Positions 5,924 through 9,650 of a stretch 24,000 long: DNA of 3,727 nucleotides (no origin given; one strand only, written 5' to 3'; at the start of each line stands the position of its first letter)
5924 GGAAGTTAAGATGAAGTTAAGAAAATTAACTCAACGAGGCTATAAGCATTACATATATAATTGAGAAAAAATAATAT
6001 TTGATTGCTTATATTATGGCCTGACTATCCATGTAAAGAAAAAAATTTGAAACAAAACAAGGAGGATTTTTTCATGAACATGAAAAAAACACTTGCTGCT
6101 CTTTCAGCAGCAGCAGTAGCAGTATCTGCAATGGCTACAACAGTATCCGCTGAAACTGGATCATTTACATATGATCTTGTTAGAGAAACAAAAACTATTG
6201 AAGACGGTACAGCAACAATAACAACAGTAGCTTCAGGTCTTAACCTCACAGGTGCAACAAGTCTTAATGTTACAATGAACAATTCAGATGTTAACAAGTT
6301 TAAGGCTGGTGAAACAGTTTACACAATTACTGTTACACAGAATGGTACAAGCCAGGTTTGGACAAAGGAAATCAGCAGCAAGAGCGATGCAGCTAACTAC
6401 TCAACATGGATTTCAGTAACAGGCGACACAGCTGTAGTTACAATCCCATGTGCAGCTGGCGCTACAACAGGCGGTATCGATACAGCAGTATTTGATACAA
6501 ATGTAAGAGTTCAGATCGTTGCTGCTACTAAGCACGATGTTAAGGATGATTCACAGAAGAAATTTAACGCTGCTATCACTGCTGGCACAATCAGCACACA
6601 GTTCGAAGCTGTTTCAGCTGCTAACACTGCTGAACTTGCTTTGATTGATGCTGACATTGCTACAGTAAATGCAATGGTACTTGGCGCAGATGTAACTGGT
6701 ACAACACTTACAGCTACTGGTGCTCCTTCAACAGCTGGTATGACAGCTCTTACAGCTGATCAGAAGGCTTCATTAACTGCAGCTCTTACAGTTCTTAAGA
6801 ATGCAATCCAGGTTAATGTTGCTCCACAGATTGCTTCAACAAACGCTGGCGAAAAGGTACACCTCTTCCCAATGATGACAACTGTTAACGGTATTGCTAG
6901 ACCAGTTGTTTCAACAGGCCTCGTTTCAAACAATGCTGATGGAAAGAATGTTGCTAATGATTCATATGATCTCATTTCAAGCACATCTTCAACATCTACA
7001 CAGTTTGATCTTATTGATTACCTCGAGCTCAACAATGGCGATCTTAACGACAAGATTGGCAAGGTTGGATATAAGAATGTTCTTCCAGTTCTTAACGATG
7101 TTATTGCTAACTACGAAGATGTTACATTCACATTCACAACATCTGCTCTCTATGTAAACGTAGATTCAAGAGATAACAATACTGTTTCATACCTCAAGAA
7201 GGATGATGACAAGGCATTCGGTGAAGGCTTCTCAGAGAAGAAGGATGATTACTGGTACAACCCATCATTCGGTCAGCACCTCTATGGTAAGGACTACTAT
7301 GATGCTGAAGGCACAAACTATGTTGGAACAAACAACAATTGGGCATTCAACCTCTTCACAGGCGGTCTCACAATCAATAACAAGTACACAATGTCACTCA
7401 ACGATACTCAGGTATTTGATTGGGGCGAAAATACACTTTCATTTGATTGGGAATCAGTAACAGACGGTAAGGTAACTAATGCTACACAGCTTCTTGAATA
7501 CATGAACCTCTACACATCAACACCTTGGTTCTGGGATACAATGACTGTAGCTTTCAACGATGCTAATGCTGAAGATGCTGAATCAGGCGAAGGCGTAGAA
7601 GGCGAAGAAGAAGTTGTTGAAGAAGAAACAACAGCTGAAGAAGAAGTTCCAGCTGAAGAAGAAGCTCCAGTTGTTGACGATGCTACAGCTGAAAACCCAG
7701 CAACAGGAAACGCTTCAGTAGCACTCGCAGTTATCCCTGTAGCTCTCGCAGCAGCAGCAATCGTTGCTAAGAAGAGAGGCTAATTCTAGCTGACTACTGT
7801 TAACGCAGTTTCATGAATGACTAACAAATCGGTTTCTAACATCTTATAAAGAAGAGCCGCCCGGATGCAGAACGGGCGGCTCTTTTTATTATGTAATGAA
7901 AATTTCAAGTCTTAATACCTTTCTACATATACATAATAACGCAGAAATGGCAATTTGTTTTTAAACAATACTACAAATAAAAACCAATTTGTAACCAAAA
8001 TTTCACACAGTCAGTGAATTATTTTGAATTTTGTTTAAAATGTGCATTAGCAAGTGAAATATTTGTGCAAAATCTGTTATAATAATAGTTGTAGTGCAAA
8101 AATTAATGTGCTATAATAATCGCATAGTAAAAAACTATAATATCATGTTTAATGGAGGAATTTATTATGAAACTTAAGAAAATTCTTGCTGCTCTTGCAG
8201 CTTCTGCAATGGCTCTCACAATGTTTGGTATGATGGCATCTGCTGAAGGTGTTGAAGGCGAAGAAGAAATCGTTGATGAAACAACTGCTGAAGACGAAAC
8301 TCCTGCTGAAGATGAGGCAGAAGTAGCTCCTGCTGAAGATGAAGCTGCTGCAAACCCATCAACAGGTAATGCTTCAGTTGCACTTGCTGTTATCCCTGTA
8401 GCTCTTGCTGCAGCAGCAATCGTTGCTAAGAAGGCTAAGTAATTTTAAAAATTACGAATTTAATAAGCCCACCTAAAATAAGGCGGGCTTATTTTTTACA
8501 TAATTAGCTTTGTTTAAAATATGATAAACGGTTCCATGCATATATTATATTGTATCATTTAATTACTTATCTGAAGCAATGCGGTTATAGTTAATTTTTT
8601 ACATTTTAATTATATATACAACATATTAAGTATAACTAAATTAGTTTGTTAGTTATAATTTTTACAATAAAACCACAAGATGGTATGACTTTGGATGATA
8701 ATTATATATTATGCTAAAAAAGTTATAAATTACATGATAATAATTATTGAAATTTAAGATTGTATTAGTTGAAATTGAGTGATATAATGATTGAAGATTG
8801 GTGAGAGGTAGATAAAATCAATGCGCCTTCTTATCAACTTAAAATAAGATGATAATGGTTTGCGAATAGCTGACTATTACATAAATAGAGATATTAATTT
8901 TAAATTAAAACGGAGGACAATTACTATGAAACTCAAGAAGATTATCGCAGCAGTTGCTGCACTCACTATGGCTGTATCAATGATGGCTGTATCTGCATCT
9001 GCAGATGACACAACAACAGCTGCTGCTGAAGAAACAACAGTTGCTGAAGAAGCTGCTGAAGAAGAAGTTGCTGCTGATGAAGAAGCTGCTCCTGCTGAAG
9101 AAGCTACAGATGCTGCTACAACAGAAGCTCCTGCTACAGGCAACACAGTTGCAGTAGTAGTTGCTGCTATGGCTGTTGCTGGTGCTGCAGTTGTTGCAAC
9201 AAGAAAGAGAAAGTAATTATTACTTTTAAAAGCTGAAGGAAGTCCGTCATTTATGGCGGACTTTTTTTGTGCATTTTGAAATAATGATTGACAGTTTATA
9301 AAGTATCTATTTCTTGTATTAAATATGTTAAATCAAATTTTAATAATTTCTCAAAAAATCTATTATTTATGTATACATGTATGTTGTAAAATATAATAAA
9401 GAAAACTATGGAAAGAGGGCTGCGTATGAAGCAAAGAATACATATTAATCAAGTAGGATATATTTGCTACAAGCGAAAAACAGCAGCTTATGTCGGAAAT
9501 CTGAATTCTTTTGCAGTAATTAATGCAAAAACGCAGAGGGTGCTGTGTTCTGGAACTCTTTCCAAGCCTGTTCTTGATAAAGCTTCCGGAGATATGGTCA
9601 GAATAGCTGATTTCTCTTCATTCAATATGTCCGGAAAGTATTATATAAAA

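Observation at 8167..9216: Two 'stalk-only' proteins: signal peptide plus polyacidic linker plus sorting signal, with no passenger domain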

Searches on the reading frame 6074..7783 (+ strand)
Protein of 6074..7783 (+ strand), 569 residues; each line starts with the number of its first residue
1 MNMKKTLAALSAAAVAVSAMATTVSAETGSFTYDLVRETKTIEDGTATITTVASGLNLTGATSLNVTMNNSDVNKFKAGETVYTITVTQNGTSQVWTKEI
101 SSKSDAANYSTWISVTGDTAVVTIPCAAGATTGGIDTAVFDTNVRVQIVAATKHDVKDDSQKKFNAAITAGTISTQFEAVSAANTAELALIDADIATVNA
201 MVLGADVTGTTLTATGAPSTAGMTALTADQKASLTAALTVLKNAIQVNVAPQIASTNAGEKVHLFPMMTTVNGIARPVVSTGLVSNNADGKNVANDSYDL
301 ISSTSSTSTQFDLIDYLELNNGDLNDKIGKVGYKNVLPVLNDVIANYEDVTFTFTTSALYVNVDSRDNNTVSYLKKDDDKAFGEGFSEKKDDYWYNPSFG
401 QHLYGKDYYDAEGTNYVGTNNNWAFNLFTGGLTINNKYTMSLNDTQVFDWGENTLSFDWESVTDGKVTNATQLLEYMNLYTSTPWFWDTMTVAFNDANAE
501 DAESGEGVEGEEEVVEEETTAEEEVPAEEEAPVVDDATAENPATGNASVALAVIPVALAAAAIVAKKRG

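Call 11: search_protein_families(library=ncbifam, proteins=[window:6074-7783:+], max_evalue=10)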
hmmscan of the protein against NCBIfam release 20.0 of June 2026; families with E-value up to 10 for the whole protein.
window:6074-7783:+ (569 aa): 0 families

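Call 12: search_protein_families(library=pfam, proteins=[window:6074-7783:+], max_evalue=10)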
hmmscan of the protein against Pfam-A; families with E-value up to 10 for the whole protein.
window:6074-7783:+ (569 aa): 2 families
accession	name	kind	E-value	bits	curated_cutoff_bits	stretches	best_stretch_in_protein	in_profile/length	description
PF24941.1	DUF7757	-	0.012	15.9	27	1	327-390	30-95/153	Domain of unknown function (DUF7757)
PF22309.2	HK-GC-Chemotax_sensor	-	0.13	12.8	27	1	218-286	26-93/122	HK/GC/Chemotaxis protein-like, sensor domain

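Call 56: search_solved_structures(query=window:6074-7783:+, max_evalue=1)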
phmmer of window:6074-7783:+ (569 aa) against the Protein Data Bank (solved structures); distinct sequences matched with E-value up to 1: 0.

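Call 57: find_homologous_proteins(query=window:6074-7783:+, max_evalue=0.00001)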
Query window:6074-7783:+ (569 aa): 114 proteins with E <= 0.00001 among 8000 candidates.
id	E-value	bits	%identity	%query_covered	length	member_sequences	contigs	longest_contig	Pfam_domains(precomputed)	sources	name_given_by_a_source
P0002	0.0e+0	1213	100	100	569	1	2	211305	-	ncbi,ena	-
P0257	0.0e+0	1109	89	100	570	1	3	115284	-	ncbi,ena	-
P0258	2.6e-119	417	56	55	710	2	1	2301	-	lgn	-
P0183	3.4e-119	417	56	55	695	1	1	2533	-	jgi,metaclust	metaclust:\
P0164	1.5e-117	412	50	56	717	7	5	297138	-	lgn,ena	-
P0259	2.9e-116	407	53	61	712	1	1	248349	-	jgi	jgi:hypothetical protein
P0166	5.5e-56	208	36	100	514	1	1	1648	-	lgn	-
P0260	7.6e-55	205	46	43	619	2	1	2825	-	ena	-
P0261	1.2e-54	204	43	43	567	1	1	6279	-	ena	-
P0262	2.7e-54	203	44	43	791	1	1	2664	-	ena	-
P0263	6.9e-54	202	41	45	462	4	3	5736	-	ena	-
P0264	1.2e-53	201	41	54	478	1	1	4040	-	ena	-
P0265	1.5e-53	200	45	43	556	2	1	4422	-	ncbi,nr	ncbi:MAG: hypothetical protein NC120_13605 [Ruminococcus sp.]|nr:hypothetical protein [Ruminococcus 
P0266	2.1e-53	200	44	43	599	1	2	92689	-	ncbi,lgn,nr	ncbi:MAG: hypothetical protein PUI48_02330 [Oscillospiraceae bacterium]|nr:hypothetical protein [Osc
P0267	5.1e-53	199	41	54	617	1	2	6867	-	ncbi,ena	-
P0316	5.7e-36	142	41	41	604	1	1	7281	-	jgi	jgi:hypothetical protein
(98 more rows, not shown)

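Call 64: find_encoding_contigs(protein=P0259, flank=10000, max_places=2)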
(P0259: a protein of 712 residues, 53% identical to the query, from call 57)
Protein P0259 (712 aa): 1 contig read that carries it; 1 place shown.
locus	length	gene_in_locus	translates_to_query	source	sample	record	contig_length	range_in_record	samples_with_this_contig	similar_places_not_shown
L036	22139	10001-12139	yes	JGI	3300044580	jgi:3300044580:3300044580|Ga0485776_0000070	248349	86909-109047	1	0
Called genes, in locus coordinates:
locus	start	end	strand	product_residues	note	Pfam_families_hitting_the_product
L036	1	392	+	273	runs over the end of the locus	PF00290:Trp_syntA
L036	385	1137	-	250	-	-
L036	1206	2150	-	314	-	PF04055:Radical_SAM, PF16199:Radical_SAM_C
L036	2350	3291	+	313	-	PF01370:Epimerase, PF04321:RmlD_sub_bind, PF16363:GDP_Man_Dehyd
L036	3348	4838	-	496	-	PF04932:Wzy_C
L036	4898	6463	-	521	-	PF12072:RNase_Y_N, PF00013:KH_1 (weak), PF08668:HDOD (weak), PF01966:HD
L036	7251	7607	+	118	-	PF12675:DUF3795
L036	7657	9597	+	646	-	PF02824:TGS, PF07973:tRNA_SAD, PF00587:tRNA-synt_2b, PF03129:HGTP_anticodon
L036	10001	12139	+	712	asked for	-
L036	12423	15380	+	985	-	PF01547:SBP_bac_1, PF13416:SBP_bac_8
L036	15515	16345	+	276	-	PF00528:BPD_transp_1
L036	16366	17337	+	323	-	PF00528:BPD_transp_1 (weak)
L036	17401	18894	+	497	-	PF17170:DUF5128 (faint), PF01436:NHL (faint), PF08450:SGL (faint)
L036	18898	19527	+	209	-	PF04893:Yip1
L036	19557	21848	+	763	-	PF18952:DUF5696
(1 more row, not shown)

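Call 68: predict_structure(alignment_id=A4)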
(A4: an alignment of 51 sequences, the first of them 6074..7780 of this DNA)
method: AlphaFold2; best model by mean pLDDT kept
length: 569 residues; sequences in the alignment: 51
mean_pLDDT: 66.5   pTM: 0.57
mean pLDDT of the five models: 66.5, 65.1, 64.4, 63.9, 63.6
residues with pLDDT >= 90: 118; 70-90: 182; 50-70: 81; < 50: 188
segments of 3 or more residues with pLDDT < 50: 1-26, 198-218, 282-295, 300-308, 322-326, 370-372, 401-429, 439-443, 499-569
pLDDT, mean of each block of 10 residues (from residue 1): 39 35 55 83 87 91 93 82 95 94 90 90 93 89 94 91 92 91 75 57 38 45 70 75 80 90 80 67 44 49 43 79 50 81 86 89 59 51 76 69 40 39 42 55 61 82 63 74 81 73 37 32 33 31 31 35 42
secondary structure, 60 per line:
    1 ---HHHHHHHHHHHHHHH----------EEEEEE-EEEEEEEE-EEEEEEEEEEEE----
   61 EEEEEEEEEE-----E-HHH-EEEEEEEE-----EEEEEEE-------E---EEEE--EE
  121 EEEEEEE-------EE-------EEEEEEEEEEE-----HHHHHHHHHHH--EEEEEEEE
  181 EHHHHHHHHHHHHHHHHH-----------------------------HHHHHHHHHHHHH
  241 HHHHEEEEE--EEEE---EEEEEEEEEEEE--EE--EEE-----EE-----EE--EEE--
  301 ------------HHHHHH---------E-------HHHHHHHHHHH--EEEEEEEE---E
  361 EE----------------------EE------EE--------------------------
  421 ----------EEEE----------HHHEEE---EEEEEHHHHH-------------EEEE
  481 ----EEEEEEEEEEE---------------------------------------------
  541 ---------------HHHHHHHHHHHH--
elements in order: H4-18 E29-34 E36-43 E45-56 E61-70 E82-89 E95-101 E113-116 E119-127 E144-154 H160-170 E173-181 H182-198 H228-244 E245-249 E252-255 E259-270 E277-279 E296-298 H313-318 H336-346 E349-356 E360-362 E431-434 E448-450 E454-458 H459-463 E477-480 E485-495 H556-567

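Call 70: fold_search(model_id=the predicted structure, library=pdb)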
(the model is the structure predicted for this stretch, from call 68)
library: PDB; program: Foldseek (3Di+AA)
matches with E <= 10: 808; with E <= 0.001: 0
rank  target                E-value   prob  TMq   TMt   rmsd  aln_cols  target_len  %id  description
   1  4uzg                  1.6e-02  0.97  0.14  0.26   7.8       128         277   18  Crystal structure of group B streptococcus pilus 2b backbone protein SAK_1440 (released 2015-05-13)
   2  9i0y_a                2.6e-02  0.15  0.07  0.22  23.6       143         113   15  Recombinant Ena2A fibers (released 2025-03-12)
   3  9i0y_0                2.6e-02  0.15  0.07  0.22  23.6       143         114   15  Recombinant Ena2A fibers (released 2025-03-12)
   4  9m6h_A                5.4e-02  0.10  0.07  0.09  23.4       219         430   13  structure of FliD-FliC at a 10:10 stoichiometry (released 2025-07-16)
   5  6lhb_A                6.1e-02  0.07  0.06  0.10  24.8       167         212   10  The cryo-EM structure of coxsackievirus A16 A-particle (released 2020-02-05)
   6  5ihw                  6.8e-02  0.69  0.12  0.19   7.4       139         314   12  The crystal structure of SdrE from staphylococcus aureus (released 2017-03-22)
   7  9m67_A                7.6e-02  0.08  0.08  0.10  24.0       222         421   13  the flagellar filament cap FliD in complex with FliC (released 2025-12-03)
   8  5h5v_F                8.0e-02  0.07  0.08  0.11  30.1       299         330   15  Crystal structure of the flagellar cap protein FliD D1-D2-D3 domains from Escherichia coli (released 2017-02-22)
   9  5wta_C                8.4e-02  0.60  0.11  0.19   7.4       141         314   14  Crystal Structure of Staphylococcus aureus SdrE apo form (released 2017-07-19)
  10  7w14_A                8.4e-02  0.10  0.07  0.13  24.0       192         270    8  Coxsackievirus B3 at pH7.4 (VP3-234E) incubation with coxsackievirus and adenovirus receptor for 20min (released 2022-01-19)
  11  1w99                  9.4e-02  0.21  0.11  0.11  18.5       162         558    7  Mosquito-larvicidal toxin Cry4Ba from Bacillus thuringiensis ssp. Israelensis (released 2005-04-11)
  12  9f4b_F1               1.0e-01  0.06  0.06  0.07  24.9       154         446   10  Pre-assembled baseplate cup of Klebsiella phage KP1 variant vB_Kpn_Lilla1 (released 2025-05-14)
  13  6wds_A                1.1e-01  0.04  0.06  0.09  29.3       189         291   10  Enterovirus D68 in complex with human monoclonal antibody EV68-159 (released 2020-07-15)
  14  2xom_A                1.1e-01  0.28  0.09  0.26  15.4       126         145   10  Atomic resolution structure of TmCBM61 in complex with beta-1,4- galactotriose (released 2010-09-08)
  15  3v10_B                1.1e-01  0.21  0.08  0.14  16.4       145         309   15  Crystal structure of the collagen binding domain of Erysipelothrix rhusiopathiae surface protein RspB (released 2012-10-24)
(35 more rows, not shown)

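Call 88: find_encoding_contigs(protein=P0316, flank=8000, max_places=3)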
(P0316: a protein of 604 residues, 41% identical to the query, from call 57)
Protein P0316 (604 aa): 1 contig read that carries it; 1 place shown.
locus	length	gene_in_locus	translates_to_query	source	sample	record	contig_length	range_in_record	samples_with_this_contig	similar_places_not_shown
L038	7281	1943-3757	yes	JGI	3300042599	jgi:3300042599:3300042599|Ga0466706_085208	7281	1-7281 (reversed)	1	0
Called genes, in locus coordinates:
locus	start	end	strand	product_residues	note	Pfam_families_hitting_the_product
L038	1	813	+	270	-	?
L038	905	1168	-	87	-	-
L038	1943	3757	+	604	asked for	-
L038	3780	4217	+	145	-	-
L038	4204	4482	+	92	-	PF15738:YafQ_toxin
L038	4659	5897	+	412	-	PF08495:FIST, PF10442:FIST_C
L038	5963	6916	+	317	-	PF00814:TsaD, PF02543:Carbam_trans_N (weak), PF22521:HypF_C_2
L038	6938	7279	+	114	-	?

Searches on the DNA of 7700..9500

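Call 18: search_rna_families(source=window, start=7700, end=9500, threshold=evalue, max_evalue=1)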
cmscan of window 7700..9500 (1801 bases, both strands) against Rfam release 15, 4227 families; matches with E-value up to 1: 15.
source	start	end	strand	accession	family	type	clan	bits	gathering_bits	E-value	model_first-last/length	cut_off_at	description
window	7816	7892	+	RF02064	STnc370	Gene; sRNA;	-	26.4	54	0.88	1-71/71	no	Enterobacterial sRNA STnc370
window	7847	7971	-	RF02356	BjrC1505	Gene; sRNA;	-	23.9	50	0.078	1-140/140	no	Alphaproteobacterial sRNA BjrC1505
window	7853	7918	-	RF02844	RefA9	Gene; antisense;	-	23.9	49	0.75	1-64/64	no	Enterococcus sRNA A9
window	9119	9267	+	RF02607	AbsR25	Gene; sRNA;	-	23.2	47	0.31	1-164/164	no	Acinetobacter sRNA 25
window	8141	8199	+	RF00659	mir-365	Gene; miRNA;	-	22.3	62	0.16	1-86/86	no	mir-365 microRNA precursor family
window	8417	8497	+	RF00506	Thr_leader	Cis-reg; leader;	-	22.3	55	0.26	1-118/118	no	Threonine operon leader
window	8400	8496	+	RF00513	Trp_leader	Cis-reg; leader;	-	22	41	0.16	1-100/100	no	Tryptophan operon leader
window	9112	9200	+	RF04214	MIR7526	Gene; miRNA;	-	21.5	110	0.27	1-113/113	no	MIR7526 microRNA precursor family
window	7842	7968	-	RF00558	L20_leader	Cis-reg; leader;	-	21.4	58.7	0.28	1-127/127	no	Ribosomal protein L20 leader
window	7846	7924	-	RF00506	Thr_leader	Cis-reg; leader;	-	21.4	55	0.4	1-118/118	no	Threonine operon leader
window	7850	7908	-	RF02985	ftsZ-DE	Gene; sRNA;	-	20.7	72.2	0.47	1-69/69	no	ftsZ-DE RNA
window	9111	9159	-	RF03936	mir-4079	Gene; miRNA;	-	20.4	62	0.33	1-51/51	no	mir-4079 microRNA precursor family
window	7744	7889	+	RF02356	BjrC1505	Gene; sRNA;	-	20.2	50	0.55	1-140/140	no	Alphaproteobacterial sRNA BjrC1505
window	8987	9268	+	RF01390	isrG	Gene; sRNA;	-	17.5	100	0.048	1-279/279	no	isrG Hfq binding RNA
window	8936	9205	-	RF01390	isrG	Gene; sRNA;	-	13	100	0.98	1-279/279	no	isrG Hfq binding RNA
